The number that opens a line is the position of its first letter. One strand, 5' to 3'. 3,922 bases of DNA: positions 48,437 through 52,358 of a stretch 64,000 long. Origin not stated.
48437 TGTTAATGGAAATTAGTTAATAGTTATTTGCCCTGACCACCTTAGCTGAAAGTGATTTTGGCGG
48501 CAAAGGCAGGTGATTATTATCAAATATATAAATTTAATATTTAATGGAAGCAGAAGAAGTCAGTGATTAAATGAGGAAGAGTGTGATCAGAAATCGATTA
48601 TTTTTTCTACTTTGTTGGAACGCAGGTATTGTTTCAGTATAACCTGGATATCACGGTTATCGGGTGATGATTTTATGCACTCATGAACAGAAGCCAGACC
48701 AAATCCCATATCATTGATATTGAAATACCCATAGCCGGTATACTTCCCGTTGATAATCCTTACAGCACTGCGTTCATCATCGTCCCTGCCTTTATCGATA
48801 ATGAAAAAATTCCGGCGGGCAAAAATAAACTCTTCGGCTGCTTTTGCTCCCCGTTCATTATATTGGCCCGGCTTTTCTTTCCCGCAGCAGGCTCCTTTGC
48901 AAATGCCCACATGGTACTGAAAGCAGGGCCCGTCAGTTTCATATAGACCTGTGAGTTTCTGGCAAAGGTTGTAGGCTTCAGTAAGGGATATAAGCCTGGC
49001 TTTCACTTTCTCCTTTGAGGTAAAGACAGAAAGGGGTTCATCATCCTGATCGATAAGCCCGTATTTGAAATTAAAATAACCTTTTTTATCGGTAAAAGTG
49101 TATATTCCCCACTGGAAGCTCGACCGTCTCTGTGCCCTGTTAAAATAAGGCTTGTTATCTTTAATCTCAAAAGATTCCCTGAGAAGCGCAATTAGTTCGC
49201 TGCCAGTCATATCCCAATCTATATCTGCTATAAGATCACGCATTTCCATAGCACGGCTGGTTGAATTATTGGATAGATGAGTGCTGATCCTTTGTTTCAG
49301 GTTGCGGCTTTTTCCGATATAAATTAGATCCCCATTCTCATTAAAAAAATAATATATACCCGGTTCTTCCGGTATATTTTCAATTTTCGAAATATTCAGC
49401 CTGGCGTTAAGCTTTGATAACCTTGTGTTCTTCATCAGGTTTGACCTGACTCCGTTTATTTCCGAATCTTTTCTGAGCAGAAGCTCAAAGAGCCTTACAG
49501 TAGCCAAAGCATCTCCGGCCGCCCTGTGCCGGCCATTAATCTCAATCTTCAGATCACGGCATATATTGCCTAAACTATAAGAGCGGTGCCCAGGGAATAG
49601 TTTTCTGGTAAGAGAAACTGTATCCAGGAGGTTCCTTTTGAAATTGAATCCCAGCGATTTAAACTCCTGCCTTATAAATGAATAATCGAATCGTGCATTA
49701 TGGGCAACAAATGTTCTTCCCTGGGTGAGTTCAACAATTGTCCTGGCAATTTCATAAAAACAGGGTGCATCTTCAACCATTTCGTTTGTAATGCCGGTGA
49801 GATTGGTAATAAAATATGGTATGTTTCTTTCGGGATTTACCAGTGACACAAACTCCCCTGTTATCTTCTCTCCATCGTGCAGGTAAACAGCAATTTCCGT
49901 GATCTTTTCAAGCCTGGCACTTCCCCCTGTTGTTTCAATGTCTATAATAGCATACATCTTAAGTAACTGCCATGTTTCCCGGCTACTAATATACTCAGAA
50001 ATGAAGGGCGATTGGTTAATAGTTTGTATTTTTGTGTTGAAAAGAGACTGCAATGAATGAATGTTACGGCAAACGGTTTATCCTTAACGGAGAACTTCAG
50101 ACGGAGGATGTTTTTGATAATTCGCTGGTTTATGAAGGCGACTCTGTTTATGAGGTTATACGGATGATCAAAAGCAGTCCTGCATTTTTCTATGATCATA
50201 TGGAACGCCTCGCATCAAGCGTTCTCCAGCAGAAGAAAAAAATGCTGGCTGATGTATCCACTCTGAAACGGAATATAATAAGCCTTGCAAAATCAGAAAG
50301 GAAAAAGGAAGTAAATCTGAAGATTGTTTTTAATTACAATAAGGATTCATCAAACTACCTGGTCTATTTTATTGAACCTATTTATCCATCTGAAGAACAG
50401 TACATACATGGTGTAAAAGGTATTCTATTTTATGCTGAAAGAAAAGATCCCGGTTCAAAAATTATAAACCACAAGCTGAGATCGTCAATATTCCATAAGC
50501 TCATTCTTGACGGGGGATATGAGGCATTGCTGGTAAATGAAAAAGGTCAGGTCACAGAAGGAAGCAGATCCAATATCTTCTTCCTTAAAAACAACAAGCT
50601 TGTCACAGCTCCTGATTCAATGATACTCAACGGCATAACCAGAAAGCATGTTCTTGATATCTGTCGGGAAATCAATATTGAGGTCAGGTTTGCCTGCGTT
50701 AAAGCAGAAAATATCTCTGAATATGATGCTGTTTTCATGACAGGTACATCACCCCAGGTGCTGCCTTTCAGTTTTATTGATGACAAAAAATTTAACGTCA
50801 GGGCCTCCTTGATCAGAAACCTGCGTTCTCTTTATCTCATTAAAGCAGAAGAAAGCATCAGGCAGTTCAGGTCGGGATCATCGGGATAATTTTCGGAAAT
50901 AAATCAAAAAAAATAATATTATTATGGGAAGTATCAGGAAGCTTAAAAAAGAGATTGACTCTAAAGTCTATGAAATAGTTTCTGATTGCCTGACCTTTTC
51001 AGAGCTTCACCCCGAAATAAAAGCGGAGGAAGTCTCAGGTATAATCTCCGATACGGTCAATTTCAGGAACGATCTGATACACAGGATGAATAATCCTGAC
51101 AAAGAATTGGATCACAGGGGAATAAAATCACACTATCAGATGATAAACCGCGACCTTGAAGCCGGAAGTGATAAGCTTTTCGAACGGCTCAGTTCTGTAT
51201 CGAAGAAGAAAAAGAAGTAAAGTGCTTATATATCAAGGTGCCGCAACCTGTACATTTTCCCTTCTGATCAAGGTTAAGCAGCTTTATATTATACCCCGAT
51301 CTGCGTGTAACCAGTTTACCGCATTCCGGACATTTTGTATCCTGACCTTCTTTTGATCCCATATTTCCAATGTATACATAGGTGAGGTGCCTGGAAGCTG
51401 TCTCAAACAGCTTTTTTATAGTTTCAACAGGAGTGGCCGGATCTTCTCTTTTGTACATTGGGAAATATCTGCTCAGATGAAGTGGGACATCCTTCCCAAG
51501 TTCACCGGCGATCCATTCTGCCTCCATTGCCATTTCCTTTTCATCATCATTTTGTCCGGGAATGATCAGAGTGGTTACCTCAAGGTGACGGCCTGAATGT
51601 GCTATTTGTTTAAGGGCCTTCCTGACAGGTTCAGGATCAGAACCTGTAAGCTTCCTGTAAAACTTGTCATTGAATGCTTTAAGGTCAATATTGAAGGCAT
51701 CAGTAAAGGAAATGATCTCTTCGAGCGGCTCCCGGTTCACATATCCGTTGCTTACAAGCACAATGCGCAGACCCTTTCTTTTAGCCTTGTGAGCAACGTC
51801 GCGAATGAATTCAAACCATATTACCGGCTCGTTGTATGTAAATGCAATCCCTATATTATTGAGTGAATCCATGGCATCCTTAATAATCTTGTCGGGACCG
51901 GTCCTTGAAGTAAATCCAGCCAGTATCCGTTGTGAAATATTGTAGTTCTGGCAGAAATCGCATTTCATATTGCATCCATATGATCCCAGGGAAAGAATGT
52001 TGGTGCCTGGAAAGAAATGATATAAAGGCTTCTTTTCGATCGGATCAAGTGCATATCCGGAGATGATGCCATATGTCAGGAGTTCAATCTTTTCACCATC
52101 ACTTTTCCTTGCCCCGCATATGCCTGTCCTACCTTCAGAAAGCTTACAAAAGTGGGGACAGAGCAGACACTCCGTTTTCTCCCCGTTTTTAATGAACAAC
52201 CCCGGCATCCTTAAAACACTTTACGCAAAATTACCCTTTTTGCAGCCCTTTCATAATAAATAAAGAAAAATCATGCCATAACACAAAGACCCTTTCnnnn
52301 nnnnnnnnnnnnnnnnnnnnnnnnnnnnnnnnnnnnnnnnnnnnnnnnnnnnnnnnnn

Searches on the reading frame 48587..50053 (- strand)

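Call 32: search_protein_families(library=pfam, proteins=[window:48587-50053:-])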
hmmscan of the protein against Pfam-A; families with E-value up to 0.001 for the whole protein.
window:48587-50053:- (488 aa): 5 families
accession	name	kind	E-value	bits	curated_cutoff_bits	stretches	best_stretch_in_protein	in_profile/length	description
PF00929.31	RNase_T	-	3.1e-35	122.6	24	1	36-189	2-164/164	Exonuclease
PF01541.30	GIY-YIG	-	3.1e-09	37.5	22.6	1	231-268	2-39/78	GIY-YIG catalytic domain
PF13482.12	RNase_H_2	-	7.4e-07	29.7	22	1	36-174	2-119/165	RNase_H superfamily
PF21762.3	DEDDh_C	-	4e-05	24.3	27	1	113-189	108-185/188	DNA polymerase III subunit epsilon-like, C-terminal domain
PF24348.1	DUF7508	-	0.00015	22.3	26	1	213-265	4-55/79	Domain of unknown function (DUF7508)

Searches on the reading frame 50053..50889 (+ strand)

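Call 32: search_protein_families(library=pfam, proteins=[window:50053-50889:+])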
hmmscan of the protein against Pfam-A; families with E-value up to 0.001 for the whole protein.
window:50053-50889:+ (278 aa): 1 family
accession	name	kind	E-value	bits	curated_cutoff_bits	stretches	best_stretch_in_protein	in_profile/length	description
PF01063.24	Aminotran_4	-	3.3e-35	122.4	28.5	1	32-240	2-221/223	Amino-transferase class IV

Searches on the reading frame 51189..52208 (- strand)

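Call 32: search_protein_families(library=pfam, proteins=[window:51189-52208:-])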
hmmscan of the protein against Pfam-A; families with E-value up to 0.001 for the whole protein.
window:51189-52208:- (339 aa): 3 families
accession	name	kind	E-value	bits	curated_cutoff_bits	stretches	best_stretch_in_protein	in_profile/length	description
PF04055.27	Radical_SAM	-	9.5e-21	75.1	29.5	1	76-227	4-163/166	Radical SAM superfamily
PF13353.11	Fer4_12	-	1.7e-05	25.6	22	1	76-177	12-116/137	4Fe-4S single cluster domain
PF17848.7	Zn_ribbon_ACC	-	0.00076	20.1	24.5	0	291-302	2-13/26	Acetyl-CoA carboxylase zinc finger domain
